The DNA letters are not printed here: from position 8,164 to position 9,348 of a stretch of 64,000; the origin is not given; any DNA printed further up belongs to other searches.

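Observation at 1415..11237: Ppx/GppA-like gene family occurs as repeated modules with a variable downstream partner, including an internally deleted copy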

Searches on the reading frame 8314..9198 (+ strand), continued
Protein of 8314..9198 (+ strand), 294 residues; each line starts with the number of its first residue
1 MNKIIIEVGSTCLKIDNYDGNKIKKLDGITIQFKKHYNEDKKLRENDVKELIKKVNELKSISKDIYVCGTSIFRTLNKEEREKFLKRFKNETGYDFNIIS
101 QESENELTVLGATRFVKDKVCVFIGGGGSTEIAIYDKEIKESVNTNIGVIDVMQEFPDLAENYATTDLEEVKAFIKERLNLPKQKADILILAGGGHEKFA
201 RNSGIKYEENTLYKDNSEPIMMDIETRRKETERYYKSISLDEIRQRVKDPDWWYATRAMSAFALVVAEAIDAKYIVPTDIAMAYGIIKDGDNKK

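Call 15: find_encoding_contigs(protein=P0003, flank=10000, max_places=4)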
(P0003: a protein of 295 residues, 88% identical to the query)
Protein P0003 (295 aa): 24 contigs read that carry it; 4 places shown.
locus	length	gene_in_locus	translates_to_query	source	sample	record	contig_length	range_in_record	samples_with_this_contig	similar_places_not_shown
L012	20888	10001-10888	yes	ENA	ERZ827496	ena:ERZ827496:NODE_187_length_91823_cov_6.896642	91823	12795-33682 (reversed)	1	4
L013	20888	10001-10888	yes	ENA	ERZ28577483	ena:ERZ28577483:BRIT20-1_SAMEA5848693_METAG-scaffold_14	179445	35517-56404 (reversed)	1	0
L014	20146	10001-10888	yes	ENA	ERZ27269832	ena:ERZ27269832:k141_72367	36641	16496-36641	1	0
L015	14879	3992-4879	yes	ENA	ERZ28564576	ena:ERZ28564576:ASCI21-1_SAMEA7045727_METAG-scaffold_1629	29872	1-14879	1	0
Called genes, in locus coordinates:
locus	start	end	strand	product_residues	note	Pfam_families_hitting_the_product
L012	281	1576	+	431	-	PF13173:AAA_14, PF13635:DUF4143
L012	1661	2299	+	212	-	PF00702:Hydrolase, PF13419:HAD_2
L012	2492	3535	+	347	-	PF02129:Peptidase_S15 (faint), PF20434:BD-FAE (faint), PF00561:Abhydrolase_1, PF12146:Hydrolase_4, PF12697:Abhydrolase_6 (weak), PF00326:Peptidase_S9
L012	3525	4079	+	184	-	PF03352:Adenine_glyco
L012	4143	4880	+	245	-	-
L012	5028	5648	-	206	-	-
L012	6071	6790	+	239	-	PF20772:TACO1_YebC_N, PF01709:Transcrip_reg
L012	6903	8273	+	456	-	PF01938:TRAM, PF05958:tRNA_U5-meth_tr, PF02475:TRM5-TYW2_MTfase, PF03602:Cons_hypoth95 (weak), PF05175:MTS (weak), PF06325:PrmA (weak), PF09445:Methyltransf_15, PF13847:Methyltransf_31, +1 more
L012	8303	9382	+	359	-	PF04055:Radical_SAM, PF13353:Fer4_12 (faint)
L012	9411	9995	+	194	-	-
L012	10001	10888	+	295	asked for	PF02541:Ppx-GppA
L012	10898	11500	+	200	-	PF01300:Sua5_yciO_yrdC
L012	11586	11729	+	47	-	PF01527:HTH_Tnp_1 (weak)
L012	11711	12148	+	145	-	PF00665:rve, PF13683:rve_3, PF13333:rve_2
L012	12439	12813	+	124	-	-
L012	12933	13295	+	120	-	-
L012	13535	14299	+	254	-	PF13565:HTH_32 (weak), PF13683:rve_3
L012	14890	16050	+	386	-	PF00664:ABC_membrane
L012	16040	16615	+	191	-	PF00005:ABC_tran, PF02463:SMC_N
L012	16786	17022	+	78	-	-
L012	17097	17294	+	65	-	PF12682:Flavodoxin_4 (weak)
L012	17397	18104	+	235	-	PF23023:Anti-Pycsar_Apyc1, PF00753:Lactamase_B (weak), PF12706:Lactamase_B_2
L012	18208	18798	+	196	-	-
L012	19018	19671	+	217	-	PF04018:VCA0040-like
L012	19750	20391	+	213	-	PF01569:PAP2, PF14378:PAP2_3 (weak)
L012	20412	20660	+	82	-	-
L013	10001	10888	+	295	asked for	PF02541:Ppx-GppA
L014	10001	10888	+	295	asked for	PF02541:Ppx-GppA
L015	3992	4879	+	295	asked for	PF02541:Ppx-GppA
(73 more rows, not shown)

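Call 21: search_protein_families(library=ncbifam, proteins=[window:8314-9198:+, L010:12865-13740:+], max_evalue=0.01)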
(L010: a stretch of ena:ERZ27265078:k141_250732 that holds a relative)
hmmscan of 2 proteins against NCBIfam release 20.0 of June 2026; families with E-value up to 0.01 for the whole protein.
window:8314-9198:+ (294 aa): 2 families
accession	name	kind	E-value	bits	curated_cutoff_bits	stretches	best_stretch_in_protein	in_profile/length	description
TIGR03706.1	exo_poly_only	exception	4e-17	62.5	307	1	14-204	15-215/300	exopolyphosphatase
NF008108.0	PRK10854.1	equivalog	0.0001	20.7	864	1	62-137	80-156/513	exopolyphosphatase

L010:12865-13740:+ (291 aa): 4 families
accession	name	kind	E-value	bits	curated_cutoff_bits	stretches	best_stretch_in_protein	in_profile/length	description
TIGR03706.1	exo_poly_only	exception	2.1e-17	63.3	307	1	6-218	5-231/300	exopolyphosphatase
NF008108.0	PRK10854.1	equivalog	1.9e-05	23.1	864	1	63-155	82-175/513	exopolyphosphatase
NF008260.0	PRK11031.1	equivalog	0.0028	16.7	624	1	63-156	77-171/496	guanosine-5'-triphosphate,3'-diphosphate diphosphatase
NF041122.1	panto_kin_Thplsm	equivalog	0.0052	16.1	500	1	29-99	215-284/298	pantoate kinase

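Call 24: search_protein_representatives(protein=window:8314-9198:+)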
Query: 294 residues. Proteins with E-value up to 0.001 (for the whole library): 392; up to 1e-10: 138; up to 1e-30: 39. The best 150 are listed.
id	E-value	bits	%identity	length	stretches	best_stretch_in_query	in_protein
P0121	3.8e-109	381.0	62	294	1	1-288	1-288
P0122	1.8e-93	329.6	55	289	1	1-287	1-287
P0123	3.5e-86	305.7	79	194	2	161-288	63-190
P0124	3.5e-82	292.6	81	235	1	125-288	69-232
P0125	5.9e-73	262.3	54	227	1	65-288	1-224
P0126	7.3e-68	245.6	84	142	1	153-287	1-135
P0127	2.7e-67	243.7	62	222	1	47-233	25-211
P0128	1.8e-66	241.0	43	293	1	2-288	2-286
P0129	3.0e-59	217.3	43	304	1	5-287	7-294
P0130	5.4e-59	216.5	59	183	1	1-183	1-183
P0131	3.8e-58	213.7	41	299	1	4-288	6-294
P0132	1.8e-55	204.9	41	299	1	4-287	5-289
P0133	6.0e-55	203.2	58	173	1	127-289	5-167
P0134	2.6e-54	201.1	82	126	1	175-288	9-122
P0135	1.1e-52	195.7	38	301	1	4-289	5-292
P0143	8.0e-42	160.2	34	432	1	4-290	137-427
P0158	2.5e-32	129.0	32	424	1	2-289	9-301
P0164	2.8e-28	115.7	29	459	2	2-289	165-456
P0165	5.3e-28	114.8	28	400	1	1-289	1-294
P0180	2.5e-23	99.5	31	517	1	1-288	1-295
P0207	3.2e-18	82.8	31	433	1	5-288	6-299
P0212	9.7e-18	81.2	25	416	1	2-288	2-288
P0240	2.3e-13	66.8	24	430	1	4-289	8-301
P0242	3.2e-13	66.4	28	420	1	3-288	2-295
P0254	3.2e-11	59.8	26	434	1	5-287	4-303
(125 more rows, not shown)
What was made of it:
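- Closest known: Short. Different: The family is small, with 392 representatives at 50% identity (call 24).
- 392 representatives at 50% clustering (call 24).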

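Call 26: search_solved_structures(query=A3, max_evalue=0.01, show_alignments=1)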
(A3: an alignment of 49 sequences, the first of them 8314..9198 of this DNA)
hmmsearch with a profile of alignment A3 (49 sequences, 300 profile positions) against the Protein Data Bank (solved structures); distinct sequences matched with E-value up to 0.01: 23.
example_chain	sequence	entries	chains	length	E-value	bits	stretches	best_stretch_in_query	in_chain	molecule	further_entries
2j4r_A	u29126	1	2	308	8.5e-25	90.6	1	2-213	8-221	EXOPOLYPHOSPHATASE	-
1t6c_A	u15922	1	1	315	2.5e-24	89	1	2-213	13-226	exopolyphosphatase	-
1t6d_A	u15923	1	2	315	2.1e-23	86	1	2-213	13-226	exopolyphosphatase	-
6pc0_A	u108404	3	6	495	1.1e-21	80.3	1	5-295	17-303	Guanosine pentaphosphate phosphohydrolase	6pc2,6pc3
6pc1_A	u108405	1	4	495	3e-20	75.6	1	5-295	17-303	Guanosine pentaphosphate phosphohydrolase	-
7epq_A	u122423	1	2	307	2.1e-17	66.3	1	3-161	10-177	Putative exopolyphosphatase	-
3mdq_A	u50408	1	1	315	5.9e-14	55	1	4-290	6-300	Exopolyphosphatase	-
6pbz_A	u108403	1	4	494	1.1e-13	54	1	6-163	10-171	Guanosine-5'-triphosphate,3'-diphosphate pyrophosphatase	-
8jgx_A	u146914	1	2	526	6.5e-12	48.2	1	6-164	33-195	Exopolyphosphatase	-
8jgw_A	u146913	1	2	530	6.4e-11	45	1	4-145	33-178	Exopolyphosphatase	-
1u6z_A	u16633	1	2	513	1.1e-10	44.2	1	4-161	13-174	Exopolyphosphatase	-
2flo_A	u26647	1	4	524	1.2e-10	44.1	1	4-161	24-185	Exopolyphosphatase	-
3hi0_A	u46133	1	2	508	3.8e-10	42.4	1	5-182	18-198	Putative exopolyphosphatase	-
8jgu_A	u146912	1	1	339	1.2e-09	40.9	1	37-187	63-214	Exopolyphosphatase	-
8jgo_A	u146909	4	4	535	3e-09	39.5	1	38-187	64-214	Exopolyphosphatase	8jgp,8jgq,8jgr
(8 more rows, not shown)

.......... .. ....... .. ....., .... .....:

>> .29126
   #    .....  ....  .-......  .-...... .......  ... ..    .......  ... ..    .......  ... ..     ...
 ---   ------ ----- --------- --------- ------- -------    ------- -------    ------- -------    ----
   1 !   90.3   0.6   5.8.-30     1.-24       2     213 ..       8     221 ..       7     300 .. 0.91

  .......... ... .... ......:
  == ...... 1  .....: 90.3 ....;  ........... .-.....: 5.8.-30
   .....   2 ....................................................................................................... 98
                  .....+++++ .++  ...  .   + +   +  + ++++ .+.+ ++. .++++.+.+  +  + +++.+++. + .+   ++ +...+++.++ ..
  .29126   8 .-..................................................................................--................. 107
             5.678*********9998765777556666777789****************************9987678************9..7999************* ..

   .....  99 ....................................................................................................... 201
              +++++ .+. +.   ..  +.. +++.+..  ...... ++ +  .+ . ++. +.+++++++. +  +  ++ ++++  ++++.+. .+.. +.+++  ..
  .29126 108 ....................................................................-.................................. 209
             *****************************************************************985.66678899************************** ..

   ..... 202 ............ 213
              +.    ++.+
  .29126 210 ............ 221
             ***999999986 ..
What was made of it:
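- On Ppx/GppA superfamily (Pfam PF02541): The alignment to 2j4r places them on EQEGRY and GGGSTE (call 26).
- Closest known: Short. Same: The family profile matches at E 8.5e-25 (call 26).
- A family profile hits Aquifex Ppx/GppA at E 8.5e-25 (call 26).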

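Call 30: find_related_loci(query=A4, collection=genome_contigs, flank=6000)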
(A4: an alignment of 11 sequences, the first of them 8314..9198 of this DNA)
Query A4 (294 aa) in genome_contigs; peptide patterns used: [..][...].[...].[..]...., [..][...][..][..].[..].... (x = any residue, [..] = any of these).
328 stretches matched a pattern; 264 encode a relative of the query (tblastn E <= 1e-3); the best 80 are kept; 80 distinct loci.
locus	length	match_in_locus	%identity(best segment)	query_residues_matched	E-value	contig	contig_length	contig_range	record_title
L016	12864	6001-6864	84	1-288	1e-164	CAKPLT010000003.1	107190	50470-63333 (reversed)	MAG: uncultured Clostridia bacterium isolate REFINED_METABAT215_TOP10_CONTIGS_1500_ASSEMBLY_K77_MERGED__Hadza_PheChl_Fib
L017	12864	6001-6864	83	1-288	5e-164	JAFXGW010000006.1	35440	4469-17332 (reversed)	MAG: Clostridia bacterium isolate RGIG6403 Sheep_Rectum-5__c61919, whole genome shotgun sequence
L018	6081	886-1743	84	1-286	3e-165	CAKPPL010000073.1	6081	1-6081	MAG: uncultured Clostridia bacterium isolate REFINED_METABAT215_TOP10_CONTIGS_1500_ASSEMBLY_K77_MERGED__Hadza_MoBio_hadz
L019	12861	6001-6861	84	1-287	5e-163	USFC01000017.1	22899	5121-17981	uncultured Clostridium sp. isolate UMGS1663 genome assembly, contig: NODE_1461_length_22899_cov_5.848363, whole genome s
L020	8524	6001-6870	81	1-290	2e-160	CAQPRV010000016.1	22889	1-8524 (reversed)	MAG TPA_asm: uncultured Clostridia bacterium isolate MGBC161478 genome assembly, contig: MGBC161478.16, whole genome sho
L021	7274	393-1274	81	1-294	4e-160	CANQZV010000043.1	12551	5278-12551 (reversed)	MAG: uncultured Clostridia bacterium isolate Lapin-017__bin31 genome assembly, contig: Lapin-017__NODE_3451_length_12551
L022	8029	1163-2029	81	1-289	6e-160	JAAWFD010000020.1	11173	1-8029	MAG: Clostridia bacterium isolate ABMPRH_55_1 SL341419_scaffold_8915, whole genome shotgun sequence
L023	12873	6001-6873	80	1-291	6e-159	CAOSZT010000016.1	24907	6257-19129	MAG TPA_asm: uncultured Clostridia bacterium isolate MGBC107341 genome assembly, contig: MGBC107341.16, whole genome sho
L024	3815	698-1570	80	1-291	2e-164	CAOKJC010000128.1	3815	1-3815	MAG TPA_asm: uncultured Clostridium sp. isolate SRR15604565_bin.57_metawrap_v1.3_MAG genome assembly, contig: NODE.10321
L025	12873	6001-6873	81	1-294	1e-158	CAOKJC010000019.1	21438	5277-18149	MAG TPA_asm: uncultured Clostridium sp. isolate SRR15604565_bin.57_metawrap_v1.3_MAG genome assembly, contig: NODE.1798_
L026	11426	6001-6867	85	1-289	1e-158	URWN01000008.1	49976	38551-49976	uncultured Clostridium sp. isolate UMGS1423 genome assembly, contig: NODE_323_length_49976_cov_5.679253, whole genome sh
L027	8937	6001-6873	80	1-291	6e-158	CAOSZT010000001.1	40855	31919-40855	MAG TPA_asm: uncultured Clostridia bacterium isolate MGBC107341 genome assembly, contig: MGBC107341.1, whole genome shot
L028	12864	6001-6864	80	1-288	3e-158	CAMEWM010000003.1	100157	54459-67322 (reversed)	MAG: uncultured Clostridium sp. isolate SRR11489782_bin.39_metaWRAP_v1.3_MAG genome assembly, contig: ERZ11466715.121, w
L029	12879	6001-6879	80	1-293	8e-158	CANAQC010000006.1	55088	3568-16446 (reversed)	MAG TPA_asm: uncultured Clostridium sp. isolate SRR16350206_bin.8_metawrap_v1.3_MAG genome assembly, contig: NODE.56_len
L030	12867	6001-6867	85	1-289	8e-158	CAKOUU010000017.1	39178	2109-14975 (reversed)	MAG: uncultured Clostridia bacterium isolate REFINED_METABAT215_TOP10_CONTIGS_1500_ASSEMBLY_K77_MERGED__Hadza_MoBio_hadz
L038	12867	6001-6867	80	1-289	1e-155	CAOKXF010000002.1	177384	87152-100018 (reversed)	MAG TPA_asm: uncultured Clostridium sp. isolate SRR15730553_bin.32_metawrap_v1.3_MAG genome assembly, contig: NODE.107_l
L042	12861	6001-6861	78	1-287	8e-155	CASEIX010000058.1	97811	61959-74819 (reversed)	uncultured Eubacteriales bacterium isolate SI.T11.metabat-bins.17 genome assembly, contig: SI.T11.metabat-bins.17.fa_k14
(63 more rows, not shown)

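Call 34: predict_structure(alignment_id=A3)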
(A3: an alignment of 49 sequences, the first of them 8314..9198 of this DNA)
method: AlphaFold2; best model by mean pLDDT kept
length: 294 residues; sequences in the alignment: 49
mean_pLDDT: 95.9   pTM: 0.93
mean pLDDT of the five models: 95.9, 95.8, 95.6, 95.4, 95.4
residues with pLDDT >= 90: 278; 70-90: 14; 50-70: 2; < 50: 0
segments of 3 or more residues with pLDDT < 50: none
pLDDT, mean of each block of 10 residues (from residue 1): 95 95 91 92 97 98 97 95 98 98 97 97 95 98 96 97 97 98 99 95 97 97 98 96 94 95 99 98 94 66
secondary structure, 60 per line:
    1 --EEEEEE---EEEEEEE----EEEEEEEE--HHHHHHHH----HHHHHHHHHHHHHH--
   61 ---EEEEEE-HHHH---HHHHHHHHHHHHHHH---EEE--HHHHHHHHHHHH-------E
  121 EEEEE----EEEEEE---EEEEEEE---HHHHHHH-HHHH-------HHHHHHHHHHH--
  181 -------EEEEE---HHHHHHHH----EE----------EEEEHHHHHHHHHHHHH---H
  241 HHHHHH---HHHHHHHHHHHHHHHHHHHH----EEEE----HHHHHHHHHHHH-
elements in order: E3-8 E12-18 E23-30 H33-40 H45-58 E64-69 H71-74 H78-92 E96-98 H101-112 E120-125 E130-135 E139-145 H149-155 H157-160 H168-178 E188-192 H196-203 E220-223 H224-236 H240-246 H250-269 E274-277 H282-293
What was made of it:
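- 8314..9198 (+): Ppx2, an intact Ppx/GppA-like gene (294 aa). AF2 model with pLDDT 95.9 (call 34).
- On Ppx/GppA superfamily (Pfam PF02541): AF2 pLDDT 95.9 (call 34).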

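Call 38: search_protein_families(library=pfam, alignment_id=A5, max_evalue=0.0001)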
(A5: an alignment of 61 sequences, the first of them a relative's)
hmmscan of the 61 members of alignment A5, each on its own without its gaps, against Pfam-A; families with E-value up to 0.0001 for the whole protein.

A. member 1, L016:7090-8478:+ (462 aa): 2 families
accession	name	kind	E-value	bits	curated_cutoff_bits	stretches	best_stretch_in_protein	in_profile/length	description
PF04055.27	Radical_SAM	-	2.6e-23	83.5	29.5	1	195-355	3-166/166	Radical SAM superfamily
PF02310.24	B12-binding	-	4.9e-07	30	32.1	1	20-134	12-120/121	B12 binding domain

B. families by the number of members that match (of 61 scanned): 69 families (the first 25 are shown)
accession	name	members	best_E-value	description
PF00293.34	NUDIX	12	1.3e-22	NUDIX domain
PF14815.12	NUDIX_4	8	2.2e-06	NUDIX domain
PF00583.31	Acetyltransf_1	4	6.6e-20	Acetyltransferase (GNAT) family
PF13508.13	Acetyltransf_7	4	1e-15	Acetyltransferase (GNAT) domain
PF01725.21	Ham1p_like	3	2.4e-55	Ham1 family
PF13419.12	HAD_2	3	1.9e-24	Haloacid dehalogenase-like hydrolase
PF00702.32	Hydrolase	3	1.1e-22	haloacid dehalogenase-like hydrolase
PF20903.3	SPL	2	4.8e-67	Spore photoproduct lyase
PF00905.27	Transpeptidase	2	2.6e-60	Penicillin binding protein transpeptidase domain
PF00572.24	Ribosomal_L13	2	3.9e-50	Ribosomal protein L13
PF03717.20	PBP_dimer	2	6.1e-37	Penicillin-binding Protein dimerisation domain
PF05223.17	MecA_N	2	1.2e-19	NTF2-like N-terminal transpeptidase domain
PF07690.21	MFS_1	2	1e-17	Major Facilitator Superfamily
PF03167.25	UDG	2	9.7e-17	Uracil DNA glycosylase superfamily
PF13673.13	Acetyltransf_10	2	1.2e-12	Acetyltransferase (GNAT) domain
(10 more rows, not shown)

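Call 39: search_protein_families(library=pfam, alignment_id=A6, max_evalue=0.0001)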
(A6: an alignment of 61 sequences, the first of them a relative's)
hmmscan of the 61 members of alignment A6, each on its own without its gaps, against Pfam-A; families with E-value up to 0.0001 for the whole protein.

A. member 1, L017:4675-5925:+ (416 aa): 3 families
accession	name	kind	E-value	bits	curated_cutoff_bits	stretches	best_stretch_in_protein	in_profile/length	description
PF02670.22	DXP_reductoisom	-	5.8e-42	143.9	21.7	1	36-160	1-129/129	1-deoxy-D-xylulose 5-phosphate reductoisomerase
PF13288.12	DXPR_C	-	1.7e-38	131.9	27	1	288-402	2-113/115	DXP reductoisomerase C-terminal domain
PF08436.17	DXP_redisom_C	-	5.2e-37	126.3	26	1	174-255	1-84/84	1-deoxy-D-xylulose 5-phosphate reductoisomerase C-terminal domain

B. families by the number of members that match (of 61 scanned): 66 families (the first 25 are shown)
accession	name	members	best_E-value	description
PF00692.24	dUTPase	4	9.1e-35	dUTPase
PF13023.12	HD_3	4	1.5e-27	HD domain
PF00293.34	NUDIX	4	1.5e-20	NUDIX domain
PF12917.13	YfbR-like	4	2.9e-09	5'-deoxynucleotidase YfbR-like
PF01931.24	NTPase_I-T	3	1.1e-45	Protein of unknown function DUF84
PF22769.1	DCD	3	6.8e-08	dCTP deaminase-like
PF05958.17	tRNA_U5-meth_tr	2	6.8e-28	tRNA (Uracil-5-)-methyltransferase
PF13349.12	DUF4097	2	2.7e-23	Toastrack DUF4097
PF01725.21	Ham1p_like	2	9e-19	Ham1 family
PF13847.12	Methyltransf_31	2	7.8e-11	Methyltransferase domain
PF01938.26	TRAM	2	1.4e-08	TRAM domain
PF03602.21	Cons_hypoth95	2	4.5e-08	Conserved hypothetical protein 95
PF09445.16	Methyltransf_15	2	2e-07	RNA cap guanine-N2 methyltransferase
PF02475.24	TRM5-TYW2_MTfase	2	3e-06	TRM5/TYW2 methyltransferase domain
PF01555.25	N6_N4_Mtase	2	1.8e-05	DNA methylase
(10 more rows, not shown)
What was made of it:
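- Ham1, HAD, UDG, dUTPase, HD/YfbR, NTPase_I-T and Maf are also among the immediate neighbours (calls 38, 39). Neighbours are classic housecleaning enzymes such as dUTPase, Ham1, Maf and ITPase (calls 38, 39).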
